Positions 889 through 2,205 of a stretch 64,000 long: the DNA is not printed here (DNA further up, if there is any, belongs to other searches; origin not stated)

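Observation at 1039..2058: Bacterial/phage-type Rnl5 nick-sealing RNA ligase gene; anchors the organism as Naegleria-like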

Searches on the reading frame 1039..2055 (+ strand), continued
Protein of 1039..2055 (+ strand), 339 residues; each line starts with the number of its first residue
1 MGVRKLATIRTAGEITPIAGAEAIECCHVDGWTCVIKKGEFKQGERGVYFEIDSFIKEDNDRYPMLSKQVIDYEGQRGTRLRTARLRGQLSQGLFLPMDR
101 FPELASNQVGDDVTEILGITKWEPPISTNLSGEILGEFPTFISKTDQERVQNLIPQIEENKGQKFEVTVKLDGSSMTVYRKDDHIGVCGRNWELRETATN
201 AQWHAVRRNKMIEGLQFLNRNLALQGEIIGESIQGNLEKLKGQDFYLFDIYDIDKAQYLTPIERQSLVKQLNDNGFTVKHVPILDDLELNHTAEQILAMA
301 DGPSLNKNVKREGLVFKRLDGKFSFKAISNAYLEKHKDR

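Call 52: search_protein_families(library=pfam, proteins=[P0014, L018:8059-8985:+, L018:11565-12491:+, L018:5883-6431:+, L019:1274-2770:+, L019:8292-9380:-], max_evalue=0.001)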
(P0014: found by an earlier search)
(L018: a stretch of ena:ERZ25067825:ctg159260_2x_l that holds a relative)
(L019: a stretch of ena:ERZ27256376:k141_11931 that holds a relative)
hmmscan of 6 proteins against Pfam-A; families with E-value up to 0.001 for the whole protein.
P0014 (514 aa): 1 family
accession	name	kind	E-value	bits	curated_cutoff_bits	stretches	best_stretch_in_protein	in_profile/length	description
PF00168.36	C2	-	8.6e-18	64.9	22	1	21-109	2-93/104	C2 domain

L018:8059-8985:+ (309 aa): 1 family
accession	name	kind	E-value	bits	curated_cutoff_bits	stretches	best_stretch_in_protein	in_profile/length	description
PF02146.23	SIR2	-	6.3e-58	196.1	24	1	66-246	1-180/180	Sir2 family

L018:11565-12491:+ (309 aa): 1 family
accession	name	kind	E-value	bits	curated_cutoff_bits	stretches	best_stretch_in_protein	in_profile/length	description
PF02146.23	SIR2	-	4.1e-57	193.5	24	1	66-246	1-180/180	Sir2 family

L018:5883-6431:+ (183 aa): 1 family
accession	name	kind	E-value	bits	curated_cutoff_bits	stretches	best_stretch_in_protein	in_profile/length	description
PF00168.36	C2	-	8.7e-10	39.2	22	1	46-143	3-104/104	C2 domain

L019:1274-2770:+ (499 aa): 0 families

L019:8292-9380:- (362 aa): 0 families

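Call 57: find_related_loci(query=A1, collection=genome_contigs, flank=4000)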
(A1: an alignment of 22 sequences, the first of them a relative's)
Query A1 (339 aa) in genome_contigs; peptide patterns used: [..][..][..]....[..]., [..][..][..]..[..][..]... (x = any residue, [..] = any of these).
405 stretches matched a pattern; 362 encode a relative of the query (tblastn E <= 1e-3); the best 80 are kept; 80 distinct loci.
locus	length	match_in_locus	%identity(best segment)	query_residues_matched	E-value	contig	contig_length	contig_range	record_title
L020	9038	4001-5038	55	3-339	6e-126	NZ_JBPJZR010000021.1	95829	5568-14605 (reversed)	Variovorax sp. GB1P17 NODE_21_length_95829_cov_33.137475, whole genome shotgun sequence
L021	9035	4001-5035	54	3-338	3e-121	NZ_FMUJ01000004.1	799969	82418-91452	Variovorax sp. EL159, whole genome shotgun sequence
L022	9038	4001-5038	55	3-339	2e-121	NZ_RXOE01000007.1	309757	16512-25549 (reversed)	Variovorax gossypii strain DSM 100435 13, whole genome shotgun sequence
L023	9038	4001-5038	54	3-339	2e-121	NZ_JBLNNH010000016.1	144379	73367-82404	Variovorax sp. tm tm_draft_16, whole genome shotgun sequence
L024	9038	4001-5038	54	3-339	3e-120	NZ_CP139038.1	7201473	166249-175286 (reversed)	Variovorax sp. W6 chromosome, complete genome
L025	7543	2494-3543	54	1-339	6e-120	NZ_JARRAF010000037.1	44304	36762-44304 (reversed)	Parachitinimonas caeni strain DQS-5 NODE_37_length_44304_cov_60.449419, whole genome shotgun sequence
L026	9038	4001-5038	54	3-339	1e-119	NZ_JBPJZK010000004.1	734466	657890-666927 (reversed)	Variovorax sp. ZT5P49 NODE_4_length_734466_cov_33.586172, whole genome shotgun sequence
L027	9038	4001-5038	53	3-339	2e-119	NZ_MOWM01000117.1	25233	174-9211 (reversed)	Variovorax sp. E3 contig00117, whole genome shotgun sequence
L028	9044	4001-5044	53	3-339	1e-117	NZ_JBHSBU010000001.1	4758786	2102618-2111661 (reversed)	Chitinimonas lacunae strain LMG 29894 Chromosome1, whole genome shotgun sequence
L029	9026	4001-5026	54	3-339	4e-117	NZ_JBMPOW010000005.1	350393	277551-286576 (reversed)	Undibacterium sp. Ji49W NODE_5_length_350393_cov_47.947400_5, whole genome shotgun sequence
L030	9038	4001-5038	53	3-339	4e-117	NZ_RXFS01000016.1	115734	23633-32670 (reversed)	Variovorax sp. 679 16, whole genome shotgun sequence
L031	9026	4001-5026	54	3-339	4e-116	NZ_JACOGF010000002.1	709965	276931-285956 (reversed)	Undibacterium hunanense strain CY18W NODE_2_length_709965_cov_26.883595_2, whole genome shotgun sequence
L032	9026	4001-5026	54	3-339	2e-116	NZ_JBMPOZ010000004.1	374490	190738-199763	Undibacterium sp. Ji83W NODE_4_length_374490_cov_41.482903_4, whole genome shotgun sequence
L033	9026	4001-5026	54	3-339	4e-116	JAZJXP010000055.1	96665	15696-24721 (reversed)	MAG: Pseudomonadota bacterium isolate ADI_H1L2_2_122_18_3-bin026_1 ADIH1L22_B026_1_000000000055, whole genome shotgun se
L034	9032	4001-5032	54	1-339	2e-116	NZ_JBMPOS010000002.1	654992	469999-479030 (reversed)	Undibacterium sp. Di27W NODE_2_length_654992_cov_56.085999_2, whole genome shotgun sequence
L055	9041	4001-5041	48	4-336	8e-94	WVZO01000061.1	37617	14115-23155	MAG: Candidatus Aminicenantes bacterium isolate CS4-C025 C_merged_R1_(paired)_contig_48255, whole genome shotgun sequenc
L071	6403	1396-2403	45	3-338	3e-85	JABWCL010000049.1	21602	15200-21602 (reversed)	MAG: Ignavibacteriaceae bacterium isolate MAG_55 scaffold_2471, whole genome shotgun sequence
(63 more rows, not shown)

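Call 61: search_protein_families(library=pfam, alignment_id=A2, max_evalue=0.0001)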
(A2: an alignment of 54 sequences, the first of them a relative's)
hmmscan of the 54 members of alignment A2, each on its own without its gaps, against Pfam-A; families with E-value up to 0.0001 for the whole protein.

A. member 1, L020:5247-6569:- (441 aa): 2 families
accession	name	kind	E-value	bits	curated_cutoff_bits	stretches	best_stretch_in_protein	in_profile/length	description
PF00144.29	Beta-lactamase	-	3.8e-57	194.4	27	1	23-327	11-313/329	Beta-lactamase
PF11954.13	DUF3471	-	1.4e-11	45.2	29.3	1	355-433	6-96/103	Domain of unknown function (DUF3471)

B. families by the number of members that match (of 54 scanned): 61 families (the first 25 are shown)
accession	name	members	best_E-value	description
PF00149.33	Metallophos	3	3.6e-09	Calcineurin-like phosphoesterase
PF12850.12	Metallophos_2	3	8.4e-07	Calcineurin-like phosphoesterase superfamily domain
PF02469.27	Fasciclin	2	1.6e-73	Fasciclin domain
PF00144.29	Beta-lactamase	2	3.8e-57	Beta-lactamase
PF00005.33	ABC_tran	2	5.1e-51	ABC transporter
PF07992.20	Pyr_redox_2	2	2.1e-19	Pyridine nucleotide-disulphide oxidoreductase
PF13304.12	AAA_21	2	1.3e-14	AAA domain, putative AbiEii toxin, Type IV TA system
PF00890.30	FAD_binding_2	2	5.4e-08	FAD binding domain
PF01266.30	DAO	2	7.8e-06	FAD dependent oxidoreductase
PF00206.25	Lyase_1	1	6.5e-90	Lyase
PF00291.31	PALP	1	1.6e-74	Pyridoxal-phosphate dependent enzyme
PF01875.22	Memo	1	2.3e-66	Memo-like protein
PF00854.27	PTR2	1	1.7e-60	POT family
PF06052.18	3-HAO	1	1.5e-46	3-hydroxyanthranilic acid dioxygenase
PF07859.19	Abhydrolase_3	1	4.8e-44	alpha/beta hydrolase fold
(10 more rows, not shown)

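Call 62: search_protein_families(library=pfam, alignment_id=A3, max_evalue=0.0001)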
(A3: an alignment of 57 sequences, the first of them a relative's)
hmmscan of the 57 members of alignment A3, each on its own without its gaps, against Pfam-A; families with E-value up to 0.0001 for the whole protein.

A. member 1, L020:1786-3636:+ (617 aa): 2 families
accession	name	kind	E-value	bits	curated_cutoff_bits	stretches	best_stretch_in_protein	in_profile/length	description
PF01557.24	FAA_hydrolase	-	1.6e-34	119.9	23.9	1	345-610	31-211/214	Fumarylacetoacetate (FAA) hydrolase C-terminal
PF09298.16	FAA_hydrolase_N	-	1.3e-21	77.2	25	1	206-309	1-105/105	Fumarylacetoacetase N-terminal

B. families by the number of members that match (of 57 scanned): 58 families (the first 25 are shown)
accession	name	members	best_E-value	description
PF00152.25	tRNA-synt_2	2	8e-124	tRNA synthetases class II (D, K and N)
PF00587.30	tRNA-synt_2b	2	7.4e-42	tRNA synthetase class II core domain (G, H, P, S and T)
PF01557.24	FAA_hydrolase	2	1.1e-35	Fumarylacetoacetate (FAA) hydrolase C-terminal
PF09298.16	FAA_hydrolase_N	2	3.4e-23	Fumarylacetoacetase N-terminal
PF14279.12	HNH_5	2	2e-18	HNH endonuclease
PF01844.29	HNH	2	4.1e-14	HNH endonuclease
PF08281.18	Sigma70_r4_2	2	7.4e-14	Sigma-70, region 4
PF04545.22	Sigma70_r4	2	6e-11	Sigma-70, region 4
PF04542.20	Sigma70_r2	2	2e-10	Sigma-70 region 2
PF13395.12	HNH_4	2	1.9e-07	HNH endonuclease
PF03054.22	tRNA_Me_trans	1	1.9e-69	tRNA methyl transferase HUP domain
PF00009.33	GTP_EFTU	1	9.5e-55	Elongation factor Tu GTP binding domain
PF05187.19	Fer4_ETF_QO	1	7.6e-52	Electron transfer flavoprotein-ubiquinone oxidoreductase, 4Fe-4S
PF13307.12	Helicase_C_2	1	3.8e-46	Helicase C-terminal domain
PF07479.19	NAD_Gly3P_dh_C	1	1.3e-39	NAD-dependent glycerol-3-phosphate dehydrogenase C-terminus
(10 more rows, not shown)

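Call 63: search_protein_families(library=pfam, proteins=[L031:5039-6085:+, L033:5037-6098:+, L034:5043-6095:+, L071:2448-3542:+, L055:5096-6217:+], max_evalue=0.001)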
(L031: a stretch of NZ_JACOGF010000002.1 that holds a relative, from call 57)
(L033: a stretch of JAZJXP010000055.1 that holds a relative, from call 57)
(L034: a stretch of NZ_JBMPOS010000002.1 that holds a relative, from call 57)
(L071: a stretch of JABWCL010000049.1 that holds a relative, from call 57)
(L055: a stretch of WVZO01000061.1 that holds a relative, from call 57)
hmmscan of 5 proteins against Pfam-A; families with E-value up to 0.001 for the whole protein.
L031:5039-6085:+ (349 aa): 0 families

L033:5037-6098:+ (354 aa): 0 families

L034:5043-6095:+ (351 aa): 0 families

L071:2448-3542:+ (365 aa): 2 families
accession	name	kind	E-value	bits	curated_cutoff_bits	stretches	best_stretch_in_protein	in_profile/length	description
PF18962.6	Por_Secre_tail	-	1e-10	42.2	27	1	287-363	2-75/75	Secretion system C-terminal sorting domain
PF13860.13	FlgD_ig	-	9.5e-05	22.7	27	0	294-352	9-75/79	FlgD Ig-like domain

L055:5096-6217:+ (374 aa): 1 family
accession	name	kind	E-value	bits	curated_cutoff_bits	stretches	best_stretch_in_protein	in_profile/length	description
PF00291.31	PALP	-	1.6e-74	251.4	35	1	65-362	2-295/295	Pyridoxal-phosphate dependent enzyme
